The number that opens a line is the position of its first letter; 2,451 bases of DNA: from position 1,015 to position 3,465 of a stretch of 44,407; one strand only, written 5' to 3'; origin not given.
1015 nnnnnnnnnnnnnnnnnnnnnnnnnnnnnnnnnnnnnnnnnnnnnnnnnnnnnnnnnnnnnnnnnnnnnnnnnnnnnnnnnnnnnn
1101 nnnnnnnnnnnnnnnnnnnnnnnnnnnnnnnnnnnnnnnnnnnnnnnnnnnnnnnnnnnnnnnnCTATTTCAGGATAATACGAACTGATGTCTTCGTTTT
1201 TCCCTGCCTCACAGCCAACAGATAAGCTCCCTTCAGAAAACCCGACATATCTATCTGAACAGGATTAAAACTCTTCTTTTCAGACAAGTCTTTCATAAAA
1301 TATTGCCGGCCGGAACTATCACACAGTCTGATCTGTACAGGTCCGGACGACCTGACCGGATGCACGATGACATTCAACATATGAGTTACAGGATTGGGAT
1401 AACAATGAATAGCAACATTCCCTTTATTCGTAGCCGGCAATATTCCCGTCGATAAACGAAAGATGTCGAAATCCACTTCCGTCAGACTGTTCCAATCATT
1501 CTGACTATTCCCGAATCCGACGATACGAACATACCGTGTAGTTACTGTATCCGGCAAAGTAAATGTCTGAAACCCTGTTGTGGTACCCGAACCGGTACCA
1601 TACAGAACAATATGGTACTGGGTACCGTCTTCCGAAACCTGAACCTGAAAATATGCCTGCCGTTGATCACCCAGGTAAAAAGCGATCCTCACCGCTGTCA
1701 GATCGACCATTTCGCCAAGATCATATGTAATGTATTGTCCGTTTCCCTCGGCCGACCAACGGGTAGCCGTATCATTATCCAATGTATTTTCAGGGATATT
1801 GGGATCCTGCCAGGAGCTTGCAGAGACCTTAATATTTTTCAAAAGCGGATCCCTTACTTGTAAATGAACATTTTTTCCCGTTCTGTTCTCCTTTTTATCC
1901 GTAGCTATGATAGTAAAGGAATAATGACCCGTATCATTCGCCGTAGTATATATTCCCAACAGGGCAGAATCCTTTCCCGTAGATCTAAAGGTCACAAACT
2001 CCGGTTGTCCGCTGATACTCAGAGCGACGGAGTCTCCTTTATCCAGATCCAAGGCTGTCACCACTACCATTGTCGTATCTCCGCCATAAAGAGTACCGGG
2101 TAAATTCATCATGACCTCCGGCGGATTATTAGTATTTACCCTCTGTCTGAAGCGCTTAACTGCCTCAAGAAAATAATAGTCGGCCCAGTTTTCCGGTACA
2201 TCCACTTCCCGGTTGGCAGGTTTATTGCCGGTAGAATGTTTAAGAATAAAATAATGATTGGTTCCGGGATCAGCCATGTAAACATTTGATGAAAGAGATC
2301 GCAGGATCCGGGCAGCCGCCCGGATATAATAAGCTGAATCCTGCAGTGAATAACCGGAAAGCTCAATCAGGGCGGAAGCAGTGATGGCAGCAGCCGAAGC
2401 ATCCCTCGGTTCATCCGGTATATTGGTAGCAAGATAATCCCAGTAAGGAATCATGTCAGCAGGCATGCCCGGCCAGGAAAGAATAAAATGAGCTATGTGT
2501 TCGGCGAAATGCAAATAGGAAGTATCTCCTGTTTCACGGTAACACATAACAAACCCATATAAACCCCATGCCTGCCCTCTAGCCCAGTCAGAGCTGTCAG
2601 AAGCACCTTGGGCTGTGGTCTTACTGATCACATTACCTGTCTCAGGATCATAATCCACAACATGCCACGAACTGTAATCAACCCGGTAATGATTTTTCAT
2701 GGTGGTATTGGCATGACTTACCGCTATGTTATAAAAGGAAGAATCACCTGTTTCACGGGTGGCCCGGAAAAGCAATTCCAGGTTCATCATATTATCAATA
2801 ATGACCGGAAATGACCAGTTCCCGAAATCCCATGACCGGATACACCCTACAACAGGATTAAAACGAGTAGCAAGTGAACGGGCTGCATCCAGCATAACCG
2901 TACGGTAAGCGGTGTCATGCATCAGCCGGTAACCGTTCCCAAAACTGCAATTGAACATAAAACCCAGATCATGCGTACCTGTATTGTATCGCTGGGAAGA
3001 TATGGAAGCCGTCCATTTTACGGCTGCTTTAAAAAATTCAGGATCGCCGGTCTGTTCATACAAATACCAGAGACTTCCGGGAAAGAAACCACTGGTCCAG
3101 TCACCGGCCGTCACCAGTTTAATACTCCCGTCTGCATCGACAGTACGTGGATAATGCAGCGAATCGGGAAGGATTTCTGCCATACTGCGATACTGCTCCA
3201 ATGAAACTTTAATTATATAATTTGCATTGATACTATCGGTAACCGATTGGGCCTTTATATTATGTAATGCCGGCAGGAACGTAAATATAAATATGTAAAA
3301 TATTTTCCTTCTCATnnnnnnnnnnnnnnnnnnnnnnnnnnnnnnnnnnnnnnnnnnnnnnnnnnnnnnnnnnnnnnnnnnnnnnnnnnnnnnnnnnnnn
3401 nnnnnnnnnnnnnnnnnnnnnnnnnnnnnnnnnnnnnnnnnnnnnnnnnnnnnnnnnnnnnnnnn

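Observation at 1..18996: GH88 plus GH78-like locus with no recognisable polysaccharide lyase; several unknown secreted proteins are lyase candidates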

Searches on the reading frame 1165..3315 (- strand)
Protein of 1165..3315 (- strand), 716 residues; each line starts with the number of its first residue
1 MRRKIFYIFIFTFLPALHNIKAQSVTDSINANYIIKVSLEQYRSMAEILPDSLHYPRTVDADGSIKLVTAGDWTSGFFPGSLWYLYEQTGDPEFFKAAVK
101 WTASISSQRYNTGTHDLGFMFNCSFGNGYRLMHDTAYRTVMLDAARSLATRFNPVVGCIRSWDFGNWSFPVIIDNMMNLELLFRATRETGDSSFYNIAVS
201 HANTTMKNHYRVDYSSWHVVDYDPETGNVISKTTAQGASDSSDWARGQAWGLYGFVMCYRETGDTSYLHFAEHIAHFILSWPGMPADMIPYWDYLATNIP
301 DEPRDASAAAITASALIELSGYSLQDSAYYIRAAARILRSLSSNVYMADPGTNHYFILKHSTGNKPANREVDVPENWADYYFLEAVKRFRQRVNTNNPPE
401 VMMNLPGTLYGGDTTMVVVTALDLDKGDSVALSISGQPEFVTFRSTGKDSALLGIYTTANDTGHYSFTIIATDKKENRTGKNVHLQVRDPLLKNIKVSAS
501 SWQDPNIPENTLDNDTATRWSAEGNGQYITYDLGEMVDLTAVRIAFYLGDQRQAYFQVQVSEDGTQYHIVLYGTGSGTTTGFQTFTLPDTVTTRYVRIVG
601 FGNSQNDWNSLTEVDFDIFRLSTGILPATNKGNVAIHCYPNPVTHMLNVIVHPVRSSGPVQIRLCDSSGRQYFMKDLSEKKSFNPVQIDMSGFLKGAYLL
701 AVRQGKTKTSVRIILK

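Call 3: search_protein_families(library=pfam, proteins=[window:1165-3315:-], max_evalue=0.01)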
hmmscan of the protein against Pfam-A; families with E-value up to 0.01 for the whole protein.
window:1165-3315:- (716 aa): 6 families
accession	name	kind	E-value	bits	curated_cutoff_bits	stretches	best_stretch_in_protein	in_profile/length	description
PF00754.31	F5_F8_type_C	-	3.3e-17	63.2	28.2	1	498-614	3-127/127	F5/8 type C domain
PF22633.2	F5_F8_type_C_2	-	5.9e-12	46.5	27.8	1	511-598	2-91/91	NedA-like, galactose-binding domain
PF18962.6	Por_Secre_tail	-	5.9e-09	36.5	27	1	639-714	2-74/75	Secretion system C-terminal sorting domain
PF07470.19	Glyco_hydro_88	-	8.4e-09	35.3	26.6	1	70-261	26-216/352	Glycosyl Hydrolase Family 88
PF07738.19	Sad1_UNC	-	0.0055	17.2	22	0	516-598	18-109/132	Sad1 / UNC-like C-terminal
PF05345.18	He_PIG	-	0.0064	17.3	24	1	413-487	17-95/96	Putative Ig domain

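Call 5: search_protein_families(library=ncbifam, proteins=[window:1165-3315:-], max_evalue=0.01)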
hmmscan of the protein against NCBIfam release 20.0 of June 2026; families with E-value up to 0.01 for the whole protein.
window:1165-3315:- (716 aa): 2 families
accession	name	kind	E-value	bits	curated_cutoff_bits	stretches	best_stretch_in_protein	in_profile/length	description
TIGR04183.1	Por_Secre_tail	domain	1.5e-07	31.3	23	1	639-716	2-72/72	T9SS type A sorting domain-containing protein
NF038113.1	T9SSA_dep_M36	equivalog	4.3e-06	25.2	885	1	632-716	789-869/869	T9SS-dependent M36 family metallopeptidase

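Call 7: search_solved_structures(query=window:1165-3315:-, max_evalue=0.1, show_alignments=2)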
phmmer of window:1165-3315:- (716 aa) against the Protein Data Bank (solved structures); distinct sequences matched with E-value up to 0.1: 19.
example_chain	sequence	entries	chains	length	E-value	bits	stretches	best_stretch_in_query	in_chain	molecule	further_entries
3wiw_A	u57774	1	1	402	1e-114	387.7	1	55-391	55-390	Glycosyl hydrolase family 88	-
1vd5_A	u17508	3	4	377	2.8e-53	184.6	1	55-393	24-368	unsaturated glucuronyl hydrolase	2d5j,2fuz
2ahf_A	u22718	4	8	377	1.4e-52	182.3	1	55-393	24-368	unsaturated glucuronyl hydrolase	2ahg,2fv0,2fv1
3anj_A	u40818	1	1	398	3.1e-50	174.5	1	54-390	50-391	Putative uncharacterized protein gbs1889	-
2zzr_A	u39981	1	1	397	3.6e-50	174.3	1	54-390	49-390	Unsaturated glucuronyl hydrolase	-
3ani_A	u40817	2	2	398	1.4e-49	172.3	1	54-390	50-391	Putative uncharacterized protein gbs1889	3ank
3vxd_A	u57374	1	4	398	1.5e-49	172.2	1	54-390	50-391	Putative uncharacterized protein gbs1889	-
3wux_A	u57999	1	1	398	4.5e-49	170.7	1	54-390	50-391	Unsaturated chondroitin disaccharide hydrolase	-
7d29_A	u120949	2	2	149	2e-29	105.7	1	497-615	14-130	AlyQ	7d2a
5xnr_A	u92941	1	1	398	1.7e-28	102.7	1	497-615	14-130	AlyQ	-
5zu6_A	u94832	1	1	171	6.7e-23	84.1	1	489-613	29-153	CBM32 domain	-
5zu5_A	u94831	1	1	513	6.8e-22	80.8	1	489-613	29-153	alginate lyase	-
7w12_A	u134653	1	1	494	7.4e-22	80.7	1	489-613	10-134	Alginate lyase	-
2jd9_A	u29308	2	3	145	1.3e-08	36.9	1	496-616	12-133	YECBM32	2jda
4a4a_A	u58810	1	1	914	6.6e-05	24.7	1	490-624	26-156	ALPHA-N-ACETYLGLUCOSAMINIDASE FAMILY PROTEIN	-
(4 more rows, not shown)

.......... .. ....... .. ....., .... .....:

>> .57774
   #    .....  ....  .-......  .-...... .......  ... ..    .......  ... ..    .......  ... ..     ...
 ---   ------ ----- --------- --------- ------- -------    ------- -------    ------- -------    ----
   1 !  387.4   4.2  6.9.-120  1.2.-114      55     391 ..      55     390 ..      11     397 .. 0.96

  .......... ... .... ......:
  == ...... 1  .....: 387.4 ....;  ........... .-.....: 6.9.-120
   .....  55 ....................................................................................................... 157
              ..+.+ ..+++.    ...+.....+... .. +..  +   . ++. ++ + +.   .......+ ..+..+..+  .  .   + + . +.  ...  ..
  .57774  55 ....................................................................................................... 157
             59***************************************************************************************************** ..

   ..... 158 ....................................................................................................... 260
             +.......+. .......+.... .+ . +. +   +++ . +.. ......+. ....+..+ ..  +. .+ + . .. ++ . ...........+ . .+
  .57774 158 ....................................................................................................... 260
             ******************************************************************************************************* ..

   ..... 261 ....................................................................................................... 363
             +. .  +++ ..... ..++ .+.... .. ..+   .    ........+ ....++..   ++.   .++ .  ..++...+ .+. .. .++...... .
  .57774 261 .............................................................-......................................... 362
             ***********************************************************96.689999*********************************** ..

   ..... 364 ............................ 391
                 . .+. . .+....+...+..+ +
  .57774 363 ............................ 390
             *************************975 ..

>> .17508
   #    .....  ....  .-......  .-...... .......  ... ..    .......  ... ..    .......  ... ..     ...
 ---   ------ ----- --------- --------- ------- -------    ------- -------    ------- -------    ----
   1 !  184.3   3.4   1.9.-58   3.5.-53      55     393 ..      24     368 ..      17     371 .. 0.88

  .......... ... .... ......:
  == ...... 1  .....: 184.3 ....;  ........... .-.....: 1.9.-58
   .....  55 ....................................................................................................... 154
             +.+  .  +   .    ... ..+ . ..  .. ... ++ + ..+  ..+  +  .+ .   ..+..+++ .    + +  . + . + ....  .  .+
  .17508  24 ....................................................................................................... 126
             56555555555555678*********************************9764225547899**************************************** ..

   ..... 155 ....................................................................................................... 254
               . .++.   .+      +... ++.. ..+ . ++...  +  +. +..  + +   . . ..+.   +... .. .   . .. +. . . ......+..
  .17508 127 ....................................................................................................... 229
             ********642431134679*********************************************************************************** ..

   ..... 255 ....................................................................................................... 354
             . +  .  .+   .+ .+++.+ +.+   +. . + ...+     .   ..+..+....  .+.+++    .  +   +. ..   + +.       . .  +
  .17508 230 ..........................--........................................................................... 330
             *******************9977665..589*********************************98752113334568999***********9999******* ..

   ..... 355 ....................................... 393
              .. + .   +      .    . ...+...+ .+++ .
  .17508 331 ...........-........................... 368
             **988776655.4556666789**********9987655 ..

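Call 10: find_encoding_contigs(protein=window:1165-3315:-, flank=10000, max_places=6)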
Protein window:1165-3315:- (716 aa): no gene with exactly this product is on record in the collection.
